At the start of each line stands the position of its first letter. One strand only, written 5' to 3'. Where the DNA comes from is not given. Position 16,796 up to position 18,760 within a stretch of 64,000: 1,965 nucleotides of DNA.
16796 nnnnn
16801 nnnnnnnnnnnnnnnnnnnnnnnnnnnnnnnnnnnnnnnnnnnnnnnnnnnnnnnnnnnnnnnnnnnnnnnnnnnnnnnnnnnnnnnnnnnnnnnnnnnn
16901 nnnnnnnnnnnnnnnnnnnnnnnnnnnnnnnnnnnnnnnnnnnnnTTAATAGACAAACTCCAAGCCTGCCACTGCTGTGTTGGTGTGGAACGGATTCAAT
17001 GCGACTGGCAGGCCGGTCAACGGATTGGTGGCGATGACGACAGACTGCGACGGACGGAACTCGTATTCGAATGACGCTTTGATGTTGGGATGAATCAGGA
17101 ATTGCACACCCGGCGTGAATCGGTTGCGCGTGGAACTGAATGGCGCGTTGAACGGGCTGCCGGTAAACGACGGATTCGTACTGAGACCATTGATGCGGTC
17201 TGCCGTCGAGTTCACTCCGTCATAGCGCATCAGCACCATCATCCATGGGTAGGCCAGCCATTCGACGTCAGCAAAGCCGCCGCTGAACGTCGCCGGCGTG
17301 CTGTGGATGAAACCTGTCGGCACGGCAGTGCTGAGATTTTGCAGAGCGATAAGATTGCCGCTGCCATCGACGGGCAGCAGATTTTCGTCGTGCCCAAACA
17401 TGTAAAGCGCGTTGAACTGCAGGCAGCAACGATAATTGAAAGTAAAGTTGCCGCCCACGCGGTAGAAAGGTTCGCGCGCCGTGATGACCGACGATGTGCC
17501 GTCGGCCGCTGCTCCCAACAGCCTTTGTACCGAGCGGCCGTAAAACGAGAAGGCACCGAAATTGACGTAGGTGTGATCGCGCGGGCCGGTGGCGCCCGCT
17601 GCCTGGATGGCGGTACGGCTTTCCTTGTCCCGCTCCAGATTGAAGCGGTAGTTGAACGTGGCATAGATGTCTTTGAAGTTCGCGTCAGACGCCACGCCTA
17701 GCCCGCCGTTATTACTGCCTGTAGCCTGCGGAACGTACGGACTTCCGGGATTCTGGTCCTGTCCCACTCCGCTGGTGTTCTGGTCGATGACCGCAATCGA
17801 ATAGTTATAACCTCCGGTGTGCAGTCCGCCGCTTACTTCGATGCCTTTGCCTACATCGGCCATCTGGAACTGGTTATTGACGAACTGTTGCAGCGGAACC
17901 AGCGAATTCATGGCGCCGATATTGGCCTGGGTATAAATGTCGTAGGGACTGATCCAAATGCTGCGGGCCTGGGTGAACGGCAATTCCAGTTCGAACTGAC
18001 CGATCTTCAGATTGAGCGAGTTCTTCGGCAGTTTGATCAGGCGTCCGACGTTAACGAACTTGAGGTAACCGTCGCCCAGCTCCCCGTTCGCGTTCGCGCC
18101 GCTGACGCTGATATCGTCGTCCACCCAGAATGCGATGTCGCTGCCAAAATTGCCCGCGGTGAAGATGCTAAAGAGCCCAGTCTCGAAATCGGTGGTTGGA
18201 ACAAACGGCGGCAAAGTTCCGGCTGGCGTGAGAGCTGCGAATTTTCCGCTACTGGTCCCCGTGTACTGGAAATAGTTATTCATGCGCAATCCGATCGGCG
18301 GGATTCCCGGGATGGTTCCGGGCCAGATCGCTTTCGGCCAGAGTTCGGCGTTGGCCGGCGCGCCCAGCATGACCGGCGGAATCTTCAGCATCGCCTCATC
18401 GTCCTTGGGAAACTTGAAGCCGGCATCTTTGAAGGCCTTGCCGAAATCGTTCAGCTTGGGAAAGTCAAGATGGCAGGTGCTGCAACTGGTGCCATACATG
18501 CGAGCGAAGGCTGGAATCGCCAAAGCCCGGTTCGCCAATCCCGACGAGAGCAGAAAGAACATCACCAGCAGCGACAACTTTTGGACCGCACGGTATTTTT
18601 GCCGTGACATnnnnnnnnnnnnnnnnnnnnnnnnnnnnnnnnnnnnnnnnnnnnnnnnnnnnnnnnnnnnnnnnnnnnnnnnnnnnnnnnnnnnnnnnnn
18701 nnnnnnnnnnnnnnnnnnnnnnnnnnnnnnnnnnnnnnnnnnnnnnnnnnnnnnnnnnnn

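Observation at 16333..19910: Dihaem cytochrome c + haem-porin fusion + cupredoxin operon resembling an Fe(II)-oxidation (Cyc2/Cyc1/rusticyanin-type) module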

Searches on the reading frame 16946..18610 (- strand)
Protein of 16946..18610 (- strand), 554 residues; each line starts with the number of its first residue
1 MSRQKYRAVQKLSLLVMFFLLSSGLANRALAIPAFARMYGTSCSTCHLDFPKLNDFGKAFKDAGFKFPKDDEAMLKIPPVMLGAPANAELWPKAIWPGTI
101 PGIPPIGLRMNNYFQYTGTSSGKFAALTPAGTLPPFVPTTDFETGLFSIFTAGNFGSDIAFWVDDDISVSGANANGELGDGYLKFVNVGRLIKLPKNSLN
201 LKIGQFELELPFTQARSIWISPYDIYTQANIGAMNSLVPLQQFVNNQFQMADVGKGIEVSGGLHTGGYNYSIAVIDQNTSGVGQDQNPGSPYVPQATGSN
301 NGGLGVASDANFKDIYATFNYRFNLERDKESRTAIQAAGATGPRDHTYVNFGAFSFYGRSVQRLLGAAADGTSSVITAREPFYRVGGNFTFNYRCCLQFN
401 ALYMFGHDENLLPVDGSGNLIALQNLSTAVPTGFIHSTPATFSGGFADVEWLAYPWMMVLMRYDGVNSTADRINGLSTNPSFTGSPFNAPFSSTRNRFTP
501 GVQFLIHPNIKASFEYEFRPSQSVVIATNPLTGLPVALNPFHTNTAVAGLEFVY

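Call 3: search_protein_families(library=pfam, proteins=[window:16946-18610:-], max_evalue=0.1)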
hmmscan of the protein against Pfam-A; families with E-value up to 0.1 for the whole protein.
window:16946-18610:- (554 aa): 0 families

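Call 4: search_protein_families(library=ncbifam, proteins=[window:16946-18610:-], max_evalue=0.1)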
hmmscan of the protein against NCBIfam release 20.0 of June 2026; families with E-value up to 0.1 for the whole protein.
window:16946-18610:- (554 aa): 0 families

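Call 5: find_homologous_proteins(query=window:16946-18610:-, max_evalue=0.001)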
Query window:16946-18610:- (554 aa): 2716 proteins with E <= 0.001 among 8000 candidates; the best 120 are listed.
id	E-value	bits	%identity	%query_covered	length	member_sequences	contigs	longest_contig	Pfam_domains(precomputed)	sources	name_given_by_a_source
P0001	0.0e+0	1172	90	100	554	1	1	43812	-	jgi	jgi:hypothetical protein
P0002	0.0e+0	1140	87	100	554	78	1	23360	-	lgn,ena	-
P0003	0.0e+0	1138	88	100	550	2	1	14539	-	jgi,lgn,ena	-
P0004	0.0e+0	1132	87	100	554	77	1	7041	-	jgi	-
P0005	0.0e+0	1129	89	95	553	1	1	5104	-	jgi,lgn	jgi:hypothetical protein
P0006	0.0e+0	1119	90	95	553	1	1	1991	-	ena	-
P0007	0.0e+0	1119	90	95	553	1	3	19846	-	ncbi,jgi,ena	-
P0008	0.0e+0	1119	90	95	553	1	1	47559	-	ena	-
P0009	0.0e+0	1118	90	95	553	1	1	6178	-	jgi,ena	-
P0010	0.0e+0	1117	90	95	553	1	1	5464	-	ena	-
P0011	0.0e+0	1117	89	95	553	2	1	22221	-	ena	-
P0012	0.0e+0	1117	90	95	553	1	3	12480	-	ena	-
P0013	0.0e+0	1117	90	95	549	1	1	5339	-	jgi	-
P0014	0.0e+0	1117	90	95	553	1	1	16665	-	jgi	-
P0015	0.0e+0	1117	90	95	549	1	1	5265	-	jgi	-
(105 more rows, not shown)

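Call 6: search_solved_structures(query=window:16946-18610:-, max_evalue=10)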
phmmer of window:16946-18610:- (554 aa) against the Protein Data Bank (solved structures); distinct sequences matched with E-value up to 10: 1.
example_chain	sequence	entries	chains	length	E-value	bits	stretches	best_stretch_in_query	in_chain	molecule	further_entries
7m7w_A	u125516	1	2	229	0.15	14.1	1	354-452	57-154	Monoclonal antibody S2X259 Fab heavy chain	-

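Call 18: find_encoding_contigs(protein=window:16946-18610:-, flank=10000, max_places=4)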
Protein window:16946-18610:- (554 aa): 2 contigs read that carry it; 2 places shown.
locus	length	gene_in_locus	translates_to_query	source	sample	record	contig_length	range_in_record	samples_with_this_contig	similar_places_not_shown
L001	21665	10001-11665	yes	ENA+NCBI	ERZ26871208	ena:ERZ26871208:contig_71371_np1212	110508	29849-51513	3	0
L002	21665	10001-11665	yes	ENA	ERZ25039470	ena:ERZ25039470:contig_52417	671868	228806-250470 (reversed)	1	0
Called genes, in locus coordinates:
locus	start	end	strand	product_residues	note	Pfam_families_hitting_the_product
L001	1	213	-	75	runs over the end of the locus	-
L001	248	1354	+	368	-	PF02790:COX2_TM, PF00116:COX2, PF00034:Cytochrom_C, PF13442:Cytochrome_CBB3 (weak)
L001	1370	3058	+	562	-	PF00115:COX1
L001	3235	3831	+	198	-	PF00510:COX3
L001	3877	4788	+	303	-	-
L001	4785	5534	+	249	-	PF13442:Cytochrome_CBB3, PF00034:Cytochrom_C (weak), PF13442:Cytochrome_CBB3 (weak), PF00034:Cytochrom_C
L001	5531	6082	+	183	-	PF00355:Rieske (weak)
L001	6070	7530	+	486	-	PF00033:Cytochrome_B, PF13631:Cytochrom_B_N_2, PF00034:Cytochrom_C (weak), PF13442:Cytochrome_CBB3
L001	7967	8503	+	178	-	-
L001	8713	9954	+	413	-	PF00034:Cytochrom_C, PF13442:Cytochrome_CBB3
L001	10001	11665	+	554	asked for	-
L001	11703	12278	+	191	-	PF00127:Copper-bind (weak), PF14686:fn3_3, PF13715:CarbopepD_reg_2 (weak), PF13620:CarboxypepD_reg (weak)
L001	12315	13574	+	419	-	-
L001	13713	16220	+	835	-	-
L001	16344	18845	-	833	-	PF00343:Phosphorylase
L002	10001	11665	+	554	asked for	-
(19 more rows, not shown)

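Call 19: search_protein_representatives(protein=window:16946-18610:-)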
Query: 554 residues. Proteins with E-value up to 0.001 (for the whole library): 1857; up to 1e-10: 617; up to 1e-30: 91. The best 150 are listed.
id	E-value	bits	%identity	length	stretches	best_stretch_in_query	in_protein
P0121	4.6e-218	742.0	65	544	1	1-554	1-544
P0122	9.0e-166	569.4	91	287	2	103-342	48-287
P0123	6.9e-107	375.0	65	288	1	272-554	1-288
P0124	8.5e-106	371.4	47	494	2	15-276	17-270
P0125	1.9e-93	330.7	66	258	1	23-248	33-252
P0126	1.6e-80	288.0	73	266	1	26-207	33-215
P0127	4.1e-79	283.3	73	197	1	169-344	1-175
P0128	1.6e-78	281.4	77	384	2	129-230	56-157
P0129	5.4e-77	276.4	66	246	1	26-205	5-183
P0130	1.1e-72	262.1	92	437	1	29-151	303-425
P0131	1.5e-67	245.1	67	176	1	45-205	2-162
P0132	1.5e-66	241.9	57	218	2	301-472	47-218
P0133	3.4e-66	240.7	69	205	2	141-287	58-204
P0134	1.8e-65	238.4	57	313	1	29-266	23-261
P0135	1.3e-64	235.5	69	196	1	24-173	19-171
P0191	1.3e-35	139.8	32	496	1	16-468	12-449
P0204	2.9e-32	128.7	35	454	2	24-231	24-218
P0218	4.4e-30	121.5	32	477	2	26-321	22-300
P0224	8.0e-29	117.3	35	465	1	27-471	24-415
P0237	3.3e-27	112.0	36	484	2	28-276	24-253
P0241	6.6e-27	111.0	34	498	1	19-410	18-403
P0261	2.7e-25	105.7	42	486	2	20-131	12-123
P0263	3.2e-25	105.4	28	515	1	19-472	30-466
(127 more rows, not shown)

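Call 20: list_cluster_members(proteins=[P0121, P0124, P0191, P0204, P0218, P0224, P0237, P0241, P0261, P0263])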
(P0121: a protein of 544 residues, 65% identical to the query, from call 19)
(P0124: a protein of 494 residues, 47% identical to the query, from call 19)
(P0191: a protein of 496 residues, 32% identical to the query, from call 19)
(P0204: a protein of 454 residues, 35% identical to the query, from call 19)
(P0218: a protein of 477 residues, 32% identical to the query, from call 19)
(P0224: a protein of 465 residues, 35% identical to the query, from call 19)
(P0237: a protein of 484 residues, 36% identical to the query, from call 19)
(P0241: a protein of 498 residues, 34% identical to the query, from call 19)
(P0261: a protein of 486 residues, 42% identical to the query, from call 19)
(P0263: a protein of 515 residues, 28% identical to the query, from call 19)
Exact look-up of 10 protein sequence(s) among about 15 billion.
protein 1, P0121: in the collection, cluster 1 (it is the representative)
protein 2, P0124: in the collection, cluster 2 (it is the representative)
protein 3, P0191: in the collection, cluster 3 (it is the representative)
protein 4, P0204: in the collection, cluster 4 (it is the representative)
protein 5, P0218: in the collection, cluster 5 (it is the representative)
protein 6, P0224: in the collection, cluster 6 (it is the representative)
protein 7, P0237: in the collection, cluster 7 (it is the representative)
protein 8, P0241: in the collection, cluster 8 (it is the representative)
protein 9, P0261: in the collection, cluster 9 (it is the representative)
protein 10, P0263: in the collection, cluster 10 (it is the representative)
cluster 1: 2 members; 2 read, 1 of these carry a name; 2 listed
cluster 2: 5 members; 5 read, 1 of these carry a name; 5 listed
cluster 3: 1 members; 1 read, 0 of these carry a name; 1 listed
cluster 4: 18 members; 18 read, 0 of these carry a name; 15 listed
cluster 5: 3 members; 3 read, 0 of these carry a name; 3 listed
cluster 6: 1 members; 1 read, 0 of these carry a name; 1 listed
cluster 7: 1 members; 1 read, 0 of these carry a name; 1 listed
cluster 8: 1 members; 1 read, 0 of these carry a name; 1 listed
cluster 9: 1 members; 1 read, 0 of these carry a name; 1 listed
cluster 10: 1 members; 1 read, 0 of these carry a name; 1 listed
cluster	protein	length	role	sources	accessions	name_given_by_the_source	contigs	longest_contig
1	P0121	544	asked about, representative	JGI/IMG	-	hypothetical protein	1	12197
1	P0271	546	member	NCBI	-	-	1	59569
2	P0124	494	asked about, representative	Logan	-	-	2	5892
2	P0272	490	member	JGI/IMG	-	hypothetical protein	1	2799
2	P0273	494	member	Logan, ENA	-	-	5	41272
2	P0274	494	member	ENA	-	-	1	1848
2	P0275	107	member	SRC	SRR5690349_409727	-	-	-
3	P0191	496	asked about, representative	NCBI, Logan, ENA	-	-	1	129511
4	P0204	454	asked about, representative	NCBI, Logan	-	-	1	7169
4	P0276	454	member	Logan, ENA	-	-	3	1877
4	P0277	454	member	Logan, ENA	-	-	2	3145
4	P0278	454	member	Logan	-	-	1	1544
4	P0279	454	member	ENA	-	-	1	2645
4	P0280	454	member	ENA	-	-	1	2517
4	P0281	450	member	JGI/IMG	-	-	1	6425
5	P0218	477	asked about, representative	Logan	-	-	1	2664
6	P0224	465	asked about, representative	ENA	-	-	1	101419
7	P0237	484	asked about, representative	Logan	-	-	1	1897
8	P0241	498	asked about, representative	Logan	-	-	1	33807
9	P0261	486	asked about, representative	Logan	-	-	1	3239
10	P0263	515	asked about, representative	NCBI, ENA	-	-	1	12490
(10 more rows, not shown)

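Call 28: find_encoding_contigs(protein=P0191, flank=8000, max_places=2)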
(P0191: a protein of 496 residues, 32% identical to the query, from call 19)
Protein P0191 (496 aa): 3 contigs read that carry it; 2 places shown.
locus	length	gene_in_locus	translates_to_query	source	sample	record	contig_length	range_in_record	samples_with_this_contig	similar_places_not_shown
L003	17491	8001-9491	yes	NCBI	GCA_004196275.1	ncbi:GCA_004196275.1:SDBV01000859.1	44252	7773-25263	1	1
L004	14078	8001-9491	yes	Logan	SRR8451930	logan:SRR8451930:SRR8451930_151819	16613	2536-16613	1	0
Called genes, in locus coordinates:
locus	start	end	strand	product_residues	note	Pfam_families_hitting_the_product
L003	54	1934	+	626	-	PF17203:sCache_3_2, PF00672:HAMP, PF00989:PAS, PF13188:PAS_8 (weak), PF08448:PAS_4, PF13426:PAS_9, PF00512:HisKA, PF02518:HATPase_c, +1 more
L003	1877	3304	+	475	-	PF00072:Response_reg, PF00158:Sigma54_activat, PF14532:Sigma54_activ_2, PF00004:AAA (weak), PF07728:AAA_5 (weak), PF25601:AAA_lid_14, PF02954:HTH_8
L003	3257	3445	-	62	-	-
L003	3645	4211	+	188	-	PF13715:CarbopepD_reg_2 (faint), PF00127:Copper-bind (faint), PF09430:EMC7_beta-sandw (weak), PF13620:CarboxypepD_reg, PF14686:fn3_3 (weak)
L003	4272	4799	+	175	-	-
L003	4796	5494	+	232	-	PF02915:Rubrerythrin (faint)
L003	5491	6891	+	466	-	-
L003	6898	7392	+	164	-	PF00116:COX2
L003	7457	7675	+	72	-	-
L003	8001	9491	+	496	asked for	-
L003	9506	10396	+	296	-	-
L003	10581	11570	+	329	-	PF13473:Cupredoxin_1 (faint), PF00127:Copper-bind (faint), PF07731:Cu-oxidase_2 (faint)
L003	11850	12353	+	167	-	PF00027:cNMP_binding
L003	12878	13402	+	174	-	PF12762:DDE_Tnp_IS1595 (faint), PF12760:Zn_ribbon_IS1595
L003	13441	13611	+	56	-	-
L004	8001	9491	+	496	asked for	-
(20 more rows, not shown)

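Call 29: find_encoding_contigs(protein=P0273, flank=8000, max_places=2)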
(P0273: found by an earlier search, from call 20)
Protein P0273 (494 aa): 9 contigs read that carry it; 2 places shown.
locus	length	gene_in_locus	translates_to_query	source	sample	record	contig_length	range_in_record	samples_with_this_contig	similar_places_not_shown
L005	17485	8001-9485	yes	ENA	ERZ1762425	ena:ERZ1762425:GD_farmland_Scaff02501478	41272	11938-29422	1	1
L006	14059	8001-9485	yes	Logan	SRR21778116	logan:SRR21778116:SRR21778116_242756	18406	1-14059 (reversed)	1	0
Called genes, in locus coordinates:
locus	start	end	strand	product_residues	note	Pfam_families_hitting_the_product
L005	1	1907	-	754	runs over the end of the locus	PF02026:RyR, PF20308:TPR-S, PF00211:Guanylate_cyc (weak)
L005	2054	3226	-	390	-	-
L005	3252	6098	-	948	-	PF13191:AAA_16 (weak), PF20703:nSTAND1, PF13181:TPR_8 (faint), PF13424:TPR_12 (faint)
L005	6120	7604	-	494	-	PF13676:TIR_2 (weak), PF13271:DUF4062 (weak)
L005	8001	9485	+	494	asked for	-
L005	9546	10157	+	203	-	PF00127:Copper-bind, PF14686:fn3_3, PF13620:CarboxypepD_reg, PF13715:CarbopepD_reg_2 (weak)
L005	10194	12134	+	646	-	PF13237:Fer4_10 (faint), PF14691:Fer4_20, PF01266:DAO (weak), PF07992:Pyr_redox_2, PF13450:NAD_binding_8 (weak), PF13738:Pyr_redox_3 (weak), PF12838:Fer4_7, PF00037:Fer4 (weak), +1 more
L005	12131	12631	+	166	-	PF00355:Rieske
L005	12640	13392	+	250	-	PF00033:Cytochrome_B, PF14358:DUF4405 (weak), PF13631:Cytochrom_B_N_2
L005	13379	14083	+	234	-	-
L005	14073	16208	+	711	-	PF14522:Cytochrome_C7 (faint), PF22113:Mtrc-MtrF_II-IV_dom (faint), PF14537:Cytochrom_c3_2 (faint), PF06537:DHOR (faint), PF02433:FixO (faint), PF00034:Cytochrom_C, PF13442:Cytochrome_CBB3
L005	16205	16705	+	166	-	PF13442:Cytochrome_CBB3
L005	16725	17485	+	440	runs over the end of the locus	-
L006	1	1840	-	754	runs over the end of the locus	PF02026:RyR, PF20308:TPR-S, PF00211:Guanylate_cyc (weak)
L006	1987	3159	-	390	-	-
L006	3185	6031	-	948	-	PF13191:AAA_16 (weak), PF20703:nSTAND1, PF13181:TPR_8 (faint), PF13424:TPR_12 (faint), PF08631:SPO22 (faint)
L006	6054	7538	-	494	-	PF13676:TIR_2 (weak), PF13271:DUF4062 (weak)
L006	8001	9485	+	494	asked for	-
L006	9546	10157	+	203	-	PF00127:Copper-bind, PF14686:fn3_3, PF13620:CarboxypepD_reg, PF13715:CarbopepD_reg_2 (weak)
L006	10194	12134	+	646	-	PF13237:Fer4_10 (faint), PF14691:Fer4_20, PF01266:DAO (weak), PF07992:Pyr_redox_2, PF13450:NAD_binding_8 (weak), PF13738:Pyr_redox_3 (weak), PF12838:Fer4_7, PF00037:Fer4 (weak), +1 more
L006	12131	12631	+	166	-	PF00355:Rieske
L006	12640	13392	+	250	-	PF00033:Cytochrome_B, PF14358:DUF4405 (weak), PF13631:Cytochrom_B_N_2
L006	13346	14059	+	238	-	?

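Call 33: predict_structure(alignment_id=A1)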
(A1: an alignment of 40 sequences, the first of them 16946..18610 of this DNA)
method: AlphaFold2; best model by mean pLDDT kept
length: 554 residues; sequences in the alignment: 40
mean_pLDDT: 63.0   pTM: 0.65
mean pLDDT of the five models: 63.0, 62.9, 61.2, 57.1, 56.0
residues with pLDDT >= 90: 49; 70-90: 180; 50-70: 168; < 50: 157
segments of 3 or more residues with pLDDT < 50: 28-84, 86-92, 94-101, 170-174, 232-246, 280-310, 337-344, 472-491
pLDDT, mean of each block of 10 residues (from residue 1): 70 86 57 34 35 34 31 32 42 45 66 76 52 58 74 68 71 58 80 80 81 68 70 44 49 81 74 75 33 30 33 83 74 52 63 86 59 61 88 84 84 66 54 64 88 82 81 43 35 75 78 87 54 52 78 75
secondary structure, 60 per line:
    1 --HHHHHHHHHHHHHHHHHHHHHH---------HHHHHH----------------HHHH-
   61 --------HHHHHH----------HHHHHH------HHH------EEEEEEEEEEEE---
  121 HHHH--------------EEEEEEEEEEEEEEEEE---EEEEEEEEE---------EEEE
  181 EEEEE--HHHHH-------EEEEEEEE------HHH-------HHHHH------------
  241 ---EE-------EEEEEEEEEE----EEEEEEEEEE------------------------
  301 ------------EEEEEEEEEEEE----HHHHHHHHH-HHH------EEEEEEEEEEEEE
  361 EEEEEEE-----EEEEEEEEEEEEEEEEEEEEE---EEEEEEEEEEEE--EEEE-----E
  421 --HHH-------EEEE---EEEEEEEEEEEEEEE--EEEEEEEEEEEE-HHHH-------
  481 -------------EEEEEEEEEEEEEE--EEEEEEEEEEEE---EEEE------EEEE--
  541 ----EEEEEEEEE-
elements in order: H3-24 H34-39 H56-59 H69-74 H85-90 E106-117 H121-124 E139-155 E159-167 E177-185 H188-192 E200-207 H224-228 E253-262 E267-276 E313-324 H329-337 E348-367 E373-393 E397-408 E411-414 E433-436 E440-454 E457-468 H470-473 E494-507 E510-521 E525-528 E535-538 E545-553
